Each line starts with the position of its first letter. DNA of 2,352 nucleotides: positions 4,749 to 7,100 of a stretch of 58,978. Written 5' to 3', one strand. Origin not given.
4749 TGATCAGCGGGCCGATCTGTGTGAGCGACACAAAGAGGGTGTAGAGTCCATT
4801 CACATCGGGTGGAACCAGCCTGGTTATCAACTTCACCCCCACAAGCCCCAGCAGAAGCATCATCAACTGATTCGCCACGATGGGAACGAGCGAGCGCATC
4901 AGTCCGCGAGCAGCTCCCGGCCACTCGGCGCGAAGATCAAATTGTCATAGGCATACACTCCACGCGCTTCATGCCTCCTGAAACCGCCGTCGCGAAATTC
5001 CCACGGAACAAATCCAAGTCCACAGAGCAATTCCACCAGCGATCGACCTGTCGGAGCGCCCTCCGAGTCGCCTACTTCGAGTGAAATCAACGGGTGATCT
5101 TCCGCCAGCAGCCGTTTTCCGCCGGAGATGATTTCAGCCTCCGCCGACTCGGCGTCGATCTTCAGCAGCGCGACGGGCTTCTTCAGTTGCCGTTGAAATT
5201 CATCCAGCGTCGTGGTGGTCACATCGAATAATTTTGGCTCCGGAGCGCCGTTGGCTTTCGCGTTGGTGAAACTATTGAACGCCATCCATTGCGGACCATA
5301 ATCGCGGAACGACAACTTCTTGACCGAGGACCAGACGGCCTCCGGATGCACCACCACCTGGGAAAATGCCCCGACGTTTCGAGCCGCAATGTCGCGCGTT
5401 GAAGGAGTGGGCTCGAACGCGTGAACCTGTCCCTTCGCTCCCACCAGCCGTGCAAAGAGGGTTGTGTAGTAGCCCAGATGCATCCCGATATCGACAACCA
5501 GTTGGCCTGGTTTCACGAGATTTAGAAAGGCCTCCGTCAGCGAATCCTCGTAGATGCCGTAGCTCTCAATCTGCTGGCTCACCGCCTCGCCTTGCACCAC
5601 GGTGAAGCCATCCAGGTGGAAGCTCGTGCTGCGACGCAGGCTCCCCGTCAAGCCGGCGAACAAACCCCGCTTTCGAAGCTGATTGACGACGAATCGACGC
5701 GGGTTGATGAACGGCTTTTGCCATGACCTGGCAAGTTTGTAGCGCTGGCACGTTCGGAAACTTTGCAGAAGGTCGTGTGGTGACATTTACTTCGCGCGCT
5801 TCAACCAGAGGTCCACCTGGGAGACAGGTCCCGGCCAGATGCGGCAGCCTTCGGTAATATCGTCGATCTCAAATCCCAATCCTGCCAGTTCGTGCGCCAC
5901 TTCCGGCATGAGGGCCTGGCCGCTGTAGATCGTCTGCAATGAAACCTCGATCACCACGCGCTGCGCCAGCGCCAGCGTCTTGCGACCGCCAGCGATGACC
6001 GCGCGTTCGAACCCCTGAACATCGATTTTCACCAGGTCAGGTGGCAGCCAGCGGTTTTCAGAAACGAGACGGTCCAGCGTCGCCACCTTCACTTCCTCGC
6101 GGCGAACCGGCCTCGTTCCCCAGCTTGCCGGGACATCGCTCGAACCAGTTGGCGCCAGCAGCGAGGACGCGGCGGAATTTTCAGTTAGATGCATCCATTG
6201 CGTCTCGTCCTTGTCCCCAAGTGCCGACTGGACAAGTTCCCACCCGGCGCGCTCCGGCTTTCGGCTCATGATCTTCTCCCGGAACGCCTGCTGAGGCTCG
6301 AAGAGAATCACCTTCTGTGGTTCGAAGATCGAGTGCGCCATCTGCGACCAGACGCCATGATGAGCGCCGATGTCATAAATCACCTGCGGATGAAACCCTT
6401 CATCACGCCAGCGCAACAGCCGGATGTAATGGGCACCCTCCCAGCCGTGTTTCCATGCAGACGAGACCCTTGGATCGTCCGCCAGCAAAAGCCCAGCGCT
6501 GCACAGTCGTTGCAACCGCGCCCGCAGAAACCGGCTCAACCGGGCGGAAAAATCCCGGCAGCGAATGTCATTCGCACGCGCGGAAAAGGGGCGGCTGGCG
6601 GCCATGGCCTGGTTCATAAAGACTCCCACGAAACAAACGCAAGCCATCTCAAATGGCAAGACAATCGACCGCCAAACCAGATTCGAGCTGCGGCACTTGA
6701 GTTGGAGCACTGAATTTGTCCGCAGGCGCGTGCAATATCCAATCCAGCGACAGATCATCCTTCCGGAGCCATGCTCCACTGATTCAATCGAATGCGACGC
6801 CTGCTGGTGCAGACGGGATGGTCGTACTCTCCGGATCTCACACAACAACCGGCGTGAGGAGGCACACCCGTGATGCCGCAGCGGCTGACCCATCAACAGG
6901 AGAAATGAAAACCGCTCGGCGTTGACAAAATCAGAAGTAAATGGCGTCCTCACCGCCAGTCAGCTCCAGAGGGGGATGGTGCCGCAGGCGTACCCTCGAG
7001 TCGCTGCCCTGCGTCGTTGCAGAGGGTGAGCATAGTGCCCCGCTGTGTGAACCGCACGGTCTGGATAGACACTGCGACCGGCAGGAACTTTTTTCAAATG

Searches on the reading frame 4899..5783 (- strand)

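Call 74: search_protein_families(library=pfam, proteins=[window:4899-5783:-], max_evalue=0.1)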
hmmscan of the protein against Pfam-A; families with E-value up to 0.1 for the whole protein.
window:4899-5783:- (294 aa): 4 families
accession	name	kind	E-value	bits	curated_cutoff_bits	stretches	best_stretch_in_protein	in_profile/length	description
PF05050.19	Methyltransf_21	-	2.3e-15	57.6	22.7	1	98-258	1-171/173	Methyltransferase FkbM domain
PF01135.25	PCMT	-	0.00016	22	20.3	1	85-139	67-120/210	Protein-L-isoaspartate(D-aspartate) O-methyltransferase (PCMT)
PF13578.12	Methyltransf_24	-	0.016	16.5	26.3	1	97-212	1-77/105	Methyltransferase domain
PF13649.12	Methyltransf_25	-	0.092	13.9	27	0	96-159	1-60/97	Methyltransferase domain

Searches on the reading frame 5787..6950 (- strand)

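Call 74: search_protein_families(library=pfam, proteins=[window:5787-6950:-], max_evalue=0.1)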
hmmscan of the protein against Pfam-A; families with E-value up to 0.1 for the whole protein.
window:5787-6950:- (387 aa): 1 family
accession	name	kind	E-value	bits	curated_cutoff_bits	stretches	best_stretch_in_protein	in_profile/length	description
PF05050.19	Methyltransf_21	-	1.3e-17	64.9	22.7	1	193-361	1-172/173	Methyltransferase FkbM domain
